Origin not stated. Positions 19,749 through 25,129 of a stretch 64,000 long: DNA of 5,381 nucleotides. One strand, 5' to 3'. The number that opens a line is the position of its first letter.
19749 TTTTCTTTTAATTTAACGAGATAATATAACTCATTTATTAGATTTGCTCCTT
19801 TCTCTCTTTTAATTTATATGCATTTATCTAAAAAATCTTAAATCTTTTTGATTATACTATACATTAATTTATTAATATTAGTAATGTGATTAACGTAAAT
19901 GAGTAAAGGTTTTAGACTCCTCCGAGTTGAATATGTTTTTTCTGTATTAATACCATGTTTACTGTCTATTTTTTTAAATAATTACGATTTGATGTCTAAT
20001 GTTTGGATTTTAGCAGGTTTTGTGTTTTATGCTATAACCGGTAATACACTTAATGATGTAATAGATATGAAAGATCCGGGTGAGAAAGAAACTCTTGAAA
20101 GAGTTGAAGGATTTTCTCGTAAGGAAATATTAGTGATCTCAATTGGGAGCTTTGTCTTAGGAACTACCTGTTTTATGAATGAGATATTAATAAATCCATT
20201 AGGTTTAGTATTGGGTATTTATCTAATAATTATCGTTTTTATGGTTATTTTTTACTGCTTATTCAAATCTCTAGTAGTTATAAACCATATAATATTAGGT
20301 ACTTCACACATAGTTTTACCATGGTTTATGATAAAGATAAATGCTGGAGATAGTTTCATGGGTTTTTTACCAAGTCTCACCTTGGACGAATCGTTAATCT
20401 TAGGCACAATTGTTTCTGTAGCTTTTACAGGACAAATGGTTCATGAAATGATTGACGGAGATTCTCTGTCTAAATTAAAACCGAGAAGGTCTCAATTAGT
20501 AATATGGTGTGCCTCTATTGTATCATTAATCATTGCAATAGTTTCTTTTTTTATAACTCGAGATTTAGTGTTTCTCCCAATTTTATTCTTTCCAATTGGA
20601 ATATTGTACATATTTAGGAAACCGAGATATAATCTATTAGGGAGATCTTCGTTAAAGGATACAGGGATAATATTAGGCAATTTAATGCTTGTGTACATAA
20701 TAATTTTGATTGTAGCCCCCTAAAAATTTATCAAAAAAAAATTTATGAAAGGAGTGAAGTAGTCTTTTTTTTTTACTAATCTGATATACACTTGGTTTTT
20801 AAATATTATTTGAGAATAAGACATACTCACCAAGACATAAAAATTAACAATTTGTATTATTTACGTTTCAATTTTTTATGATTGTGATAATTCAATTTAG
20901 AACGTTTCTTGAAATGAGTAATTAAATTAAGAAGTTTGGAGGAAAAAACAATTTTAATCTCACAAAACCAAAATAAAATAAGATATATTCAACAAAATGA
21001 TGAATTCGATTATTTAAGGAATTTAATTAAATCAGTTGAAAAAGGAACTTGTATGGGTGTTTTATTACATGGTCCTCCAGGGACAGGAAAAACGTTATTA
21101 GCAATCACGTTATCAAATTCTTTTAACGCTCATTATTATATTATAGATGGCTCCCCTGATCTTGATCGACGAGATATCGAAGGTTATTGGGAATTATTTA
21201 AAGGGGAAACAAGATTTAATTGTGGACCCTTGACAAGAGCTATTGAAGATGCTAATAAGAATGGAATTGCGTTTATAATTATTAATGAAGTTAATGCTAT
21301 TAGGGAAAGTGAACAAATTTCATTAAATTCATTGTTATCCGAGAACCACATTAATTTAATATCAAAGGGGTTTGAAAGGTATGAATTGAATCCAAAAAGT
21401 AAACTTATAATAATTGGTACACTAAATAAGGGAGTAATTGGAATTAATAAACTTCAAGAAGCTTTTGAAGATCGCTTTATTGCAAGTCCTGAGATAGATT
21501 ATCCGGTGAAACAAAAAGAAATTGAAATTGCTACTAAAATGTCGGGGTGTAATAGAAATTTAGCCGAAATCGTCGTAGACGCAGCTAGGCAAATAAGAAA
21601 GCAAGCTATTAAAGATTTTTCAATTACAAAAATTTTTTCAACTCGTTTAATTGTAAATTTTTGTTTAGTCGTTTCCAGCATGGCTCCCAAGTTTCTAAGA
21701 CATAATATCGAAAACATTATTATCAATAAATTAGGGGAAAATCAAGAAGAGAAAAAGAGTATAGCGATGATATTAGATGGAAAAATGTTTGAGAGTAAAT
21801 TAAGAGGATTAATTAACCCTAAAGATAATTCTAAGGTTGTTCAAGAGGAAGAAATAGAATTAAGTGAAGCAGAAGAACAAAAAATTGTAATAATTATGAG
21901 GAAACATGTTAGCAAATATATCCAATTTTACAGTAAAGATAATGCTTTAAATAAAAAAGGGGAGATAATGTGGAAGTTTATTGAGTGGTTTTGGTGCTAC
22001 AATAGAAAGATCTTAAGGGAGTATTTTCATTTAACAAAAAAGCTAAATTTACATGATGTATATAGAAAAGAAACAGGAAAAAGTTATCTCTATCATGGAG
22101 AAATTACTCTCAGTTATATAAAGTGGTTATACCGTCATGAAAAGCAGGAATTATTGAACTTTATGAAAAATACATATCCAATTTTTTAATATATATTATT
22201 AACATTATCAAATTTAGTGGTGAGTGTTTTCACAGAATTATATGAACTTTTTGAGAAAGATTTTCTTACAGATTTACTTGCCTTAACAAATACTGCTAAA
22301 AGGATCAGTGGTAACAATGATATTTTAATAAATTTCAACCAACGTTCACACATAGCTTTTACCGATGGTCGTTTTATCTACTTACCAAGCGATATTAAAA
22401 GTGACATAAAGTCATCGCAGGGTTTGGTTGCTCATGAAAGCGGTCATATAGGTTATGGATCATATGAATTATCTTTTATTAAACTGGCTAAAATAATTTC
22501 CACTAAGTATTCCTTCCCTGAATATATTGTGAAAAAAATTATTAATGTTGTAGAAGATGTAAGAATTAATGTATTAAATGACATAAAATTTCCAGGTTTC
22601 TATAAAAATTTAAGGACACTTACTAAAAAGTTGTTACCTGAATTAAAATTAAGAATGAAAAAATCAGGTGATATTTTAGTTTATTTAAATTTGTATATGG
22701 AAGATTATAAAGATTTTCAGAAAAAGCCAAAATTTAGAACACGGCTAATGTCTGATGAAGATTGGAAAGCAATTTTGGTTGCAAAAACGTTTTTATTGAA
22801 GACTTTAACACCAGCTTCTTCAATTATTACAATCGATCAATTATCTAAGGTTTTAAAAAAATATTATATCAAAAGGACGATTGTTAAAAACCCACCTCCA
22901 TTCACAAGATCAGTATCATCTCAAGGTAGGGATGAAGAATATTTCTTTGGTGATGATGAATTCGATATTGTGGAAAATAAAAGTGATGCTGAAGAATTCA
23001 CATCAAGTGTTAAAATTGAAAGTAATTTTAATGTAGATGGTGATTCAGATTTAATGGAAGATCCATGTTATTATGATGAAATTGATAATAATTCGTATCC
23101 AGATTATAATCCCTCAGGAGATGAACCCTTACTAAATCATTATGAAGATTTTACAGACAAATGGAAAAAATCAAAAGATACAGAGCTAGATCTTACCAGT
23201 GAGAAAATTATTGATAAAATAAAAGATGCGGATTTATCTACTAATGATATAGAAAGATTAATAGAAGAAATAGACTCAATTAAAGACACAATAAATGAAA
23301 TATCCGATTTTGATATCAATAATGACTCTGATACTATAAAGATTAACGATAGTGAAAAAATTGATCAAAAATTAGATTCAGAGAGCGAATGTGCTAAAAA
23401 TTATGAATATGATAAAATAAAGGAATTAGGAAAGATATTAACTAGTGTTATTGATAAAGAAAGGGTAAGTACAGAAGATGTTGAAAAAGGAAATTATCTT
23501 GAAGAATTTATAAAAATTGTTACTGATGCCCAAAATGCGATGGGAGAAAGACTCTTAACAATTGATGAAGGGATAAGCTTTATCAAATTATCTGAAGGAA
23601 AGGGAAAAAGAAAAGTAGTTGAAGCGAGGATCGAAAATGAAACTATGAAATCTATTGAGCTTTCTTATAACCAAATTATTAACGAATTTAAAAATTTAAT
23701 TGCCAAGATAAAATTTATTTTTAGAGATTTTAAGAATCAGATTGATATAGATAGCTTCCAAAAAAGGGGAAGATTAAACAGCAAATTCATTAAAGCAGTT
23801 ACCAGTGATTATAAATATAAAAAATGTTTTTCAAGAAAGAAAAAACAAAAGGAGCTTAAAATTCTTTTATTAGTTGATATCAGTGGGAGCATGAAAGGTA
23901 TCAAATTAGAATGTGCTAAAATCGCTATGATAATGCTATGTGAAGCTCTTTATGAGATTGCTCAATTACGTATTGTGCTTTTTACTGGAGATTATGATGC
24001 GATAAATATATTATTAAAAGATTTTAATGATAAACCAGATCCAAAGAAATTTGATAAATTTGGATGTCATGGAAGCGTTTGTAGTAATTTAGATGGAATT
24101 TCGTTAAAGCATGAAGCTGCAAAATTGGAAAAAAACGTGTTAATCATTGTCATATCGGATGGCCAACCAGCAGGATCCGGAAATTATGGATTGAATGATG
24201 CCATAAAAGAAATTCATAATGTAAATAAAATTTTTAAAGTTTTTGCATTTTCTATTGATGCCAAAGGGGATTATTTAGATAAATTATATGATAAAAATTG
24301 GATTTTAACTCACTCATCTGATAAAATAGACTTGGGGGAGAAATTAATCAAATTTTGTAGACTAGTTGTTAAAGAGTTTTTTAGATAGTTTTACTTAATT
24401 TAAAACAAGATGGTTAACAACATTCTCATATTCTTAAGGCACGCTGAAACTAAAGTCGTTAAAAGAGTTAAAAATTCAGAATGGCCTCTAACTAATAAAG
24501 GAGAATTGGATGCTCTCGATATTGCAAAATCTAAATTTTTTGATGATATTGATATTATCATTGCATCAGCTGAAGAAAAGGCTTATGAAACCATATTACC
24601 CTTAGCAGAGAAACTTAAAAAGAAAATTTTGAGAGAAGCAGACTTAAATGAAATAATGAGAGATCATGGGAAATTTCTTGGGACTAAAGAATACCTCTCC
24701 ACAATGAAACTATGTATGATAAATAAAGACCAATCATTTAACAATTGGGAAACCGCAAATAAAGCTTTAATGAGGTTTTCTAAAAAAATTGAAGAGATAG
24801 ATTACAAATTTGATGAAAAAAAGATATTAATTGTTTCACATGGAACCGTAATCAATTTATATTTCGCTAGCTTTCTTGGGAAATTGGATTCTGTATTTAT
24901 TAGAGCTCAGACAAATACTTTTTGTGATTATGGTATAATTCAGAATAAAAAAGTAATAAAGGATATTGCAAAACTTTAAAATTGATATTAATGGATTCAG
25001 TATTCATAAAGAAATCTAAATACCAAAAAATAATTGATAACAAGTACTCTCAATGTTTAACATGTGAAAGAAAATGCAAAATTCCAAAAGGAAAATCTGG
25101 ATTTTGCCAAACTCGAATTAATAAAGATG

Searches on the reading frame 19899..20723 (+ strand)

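Call 4: search_protein_families(library=pfam, proteins=[window:19899-20723:+], max_evalue=1)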
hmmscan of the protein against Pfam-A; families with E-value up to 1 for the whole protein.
window:19899-20723:+ (274 aa): 3 families
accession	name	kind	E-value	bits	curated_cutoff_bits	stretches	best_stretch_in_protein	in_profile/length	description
PF01040.23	UbiA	-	6e-09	36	34.2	1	16-240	1-230/250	UbiA prenyltransferase family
PF07937.16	DUF1686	-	0.011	16.2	25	1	70-122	87-138/182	Protein of unknown function (DUF1686)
PF11188.13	DUF2975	-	0.79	10.1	27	1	103-129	20-46/130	Protein of unknown function (DUF2975)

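Call 51: search_protein_families(library=ncbifam, proteins=[window:19899-20723:+], max_evalue=0.01)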
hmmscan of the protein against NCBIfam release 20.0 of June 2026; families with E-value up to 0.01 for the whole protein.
window:19899-20723:+ (274 aa): 0 families

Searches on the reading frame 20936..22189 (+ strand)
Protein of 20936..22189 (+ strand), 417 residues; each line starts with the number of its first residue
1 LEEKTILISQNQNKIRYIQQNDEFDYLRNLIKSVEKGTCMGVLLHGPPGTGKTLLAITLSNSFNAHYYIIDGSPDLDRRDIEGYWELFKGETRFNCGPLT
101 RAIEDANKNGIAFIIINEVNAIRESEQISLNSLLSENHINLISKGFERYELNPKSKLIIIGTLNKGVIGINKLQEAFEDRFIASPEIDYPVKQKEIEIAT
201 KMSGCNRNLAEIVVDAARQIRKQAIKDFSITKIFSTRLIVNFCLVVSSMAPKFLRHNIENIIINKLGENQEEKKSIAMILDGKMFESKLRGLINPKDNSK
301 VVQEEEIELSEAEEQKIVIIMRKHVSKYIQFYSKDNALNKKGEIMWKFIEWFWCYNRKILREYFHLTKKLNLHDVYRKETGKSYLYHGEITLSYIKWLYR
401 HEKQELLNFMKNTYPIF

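Call 4: search_protein_families(library=pfam, proteins=[window:20936-22189:+], max_evalue=1)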
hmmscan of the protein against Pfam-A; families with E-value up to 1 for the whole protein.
window:20936-22189:+ (417 aa): 31 families (the best 25 are shown)
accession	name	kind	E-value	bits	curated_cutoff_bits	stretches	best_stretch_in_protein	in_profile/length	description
PF07728.20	AAA_5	-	1.1e-20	74.5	22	1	41-181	1-139/139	AAA domain (dynein-related subfamily)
PF00004.35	AAA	-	1.1e-09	39.3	21.2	1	42-181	1-123/131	ATPase family associated with various cellular activities (AAA)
PF13191.12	AAA_16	-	3e-07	31.5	32.6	1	22-72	7-58/167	AAA ATPase domain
PF07726.17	AAA_3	-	2.2e-06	28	27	1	42-182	2-130/131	ATPase family associated with various cellular activities (AAA)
PF08406.16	CbbQ_C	-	4.4e-05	24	20.6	1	195-279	1-81/85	CbbQ/NirQ/NorQ C-terminal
PF13401.12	AAA_22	-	0.00019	22.2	27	1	40-128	6-101/130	AAA domain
PF04851.21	ResIII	-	0.0008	19.8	22.5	1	26-127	11-118/164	Type III restriction enzyme, res subunit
PF06068.19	TIP49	-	0.00095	18.9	23.8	1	29-66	41-79/347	TIP49 P-loop domain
PF02562.22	PhoH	-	0.0014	18.6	27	1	42-59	22-39/205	PhoH-like protein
PF05496.18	RuvB_N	-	0.0016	18.6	27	1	17-78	9-71/159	Holliday junction DNA helicase RuvB P-loop domain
PF02477.20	Nairo_nucleo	-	0.0021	17.4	25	1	297-368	258-330/443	Nucleocapsid N protein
PF00910.28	RNA_helicase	-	0.0035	18.3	21.5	1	42-159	1-100/105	RNA helicase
PF20720.3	nSTAND3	-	0.017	15.2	27.2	1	42-66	20-44/155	Novel STAND NTPase 3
PF13238.12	AAA_18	-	0.022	15.6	29.4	1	42-70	1-27/128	AAA domain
PF16494.10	Na_Ca_ex_C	-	0.023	15.6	25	1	256-323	16-79/137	C-terminal extension of sodium/calcium exchanger domain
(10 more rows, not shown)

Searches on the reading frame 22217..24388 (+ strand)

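Call 4: search_protein_families(library=pfam, proteins=[window:22217-24388:+], max_evalue=1)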
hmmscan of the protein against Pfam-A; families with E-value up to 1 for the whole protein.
window:22217-24388:+ (723 aa): 7 families
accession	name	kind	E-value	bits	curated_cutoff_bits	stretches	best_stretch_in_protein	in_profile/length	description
PF11775.14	CobT_C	-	0.00032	20.8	21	1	545-584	11-50/220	Cobalamin biosynthesis protein CobT VWA domain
PF05762.20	VWA_CoxE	-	0.0015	18.4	26.4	1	538-651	48-161/222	VWA domain containing CoxE-like protein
PF13519.12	VWA_2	-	0.016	16.2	27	1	549-593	1-49/107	von Willebrand factor type A domain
PF00092.34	VWA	-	0.017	15.8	23.8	1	549-680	2-139/174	von Willebrand factor type A domain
PF12213.14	Dpoe2NT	-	0.17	12.8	24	0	320-348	36-64/73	DNA polymerases epsilon N terminal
PF13699.11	eCIS_core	-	0.3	11.7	22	1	47-78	40-72/79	eCIS core domain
PF16474.11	KIND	-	0.98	9.6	26.7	0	355-463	40-145/197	Kinase non-catalytic C-lobe domain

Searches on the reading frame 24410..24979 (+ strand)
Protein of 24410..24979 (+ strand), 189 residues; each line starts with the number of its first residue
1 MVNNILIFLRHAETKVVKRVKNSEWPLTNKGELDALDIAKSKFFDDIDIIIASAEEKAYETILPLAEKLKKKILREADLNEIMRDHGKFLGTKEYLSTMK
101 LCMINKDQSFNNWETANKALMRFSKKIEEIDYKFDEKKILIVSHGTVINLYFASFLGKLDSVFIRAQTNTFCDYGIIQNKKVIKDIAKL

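Call 28: search_protein_families(library=pfam, proteins=[window:24410-24979:+], max_evalue=0.001)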
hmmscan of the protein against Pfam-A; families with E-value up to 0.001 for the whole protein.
window:24410-24979:+ (189 aa): 1 family
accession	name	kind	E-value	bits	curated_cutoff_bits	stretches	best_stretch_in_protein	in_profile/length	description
PF00300.27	His_Phos_1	-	2e-16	60.7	21.7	1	6-160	1-163/194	Histidine phosphatase superfamily (branch 1)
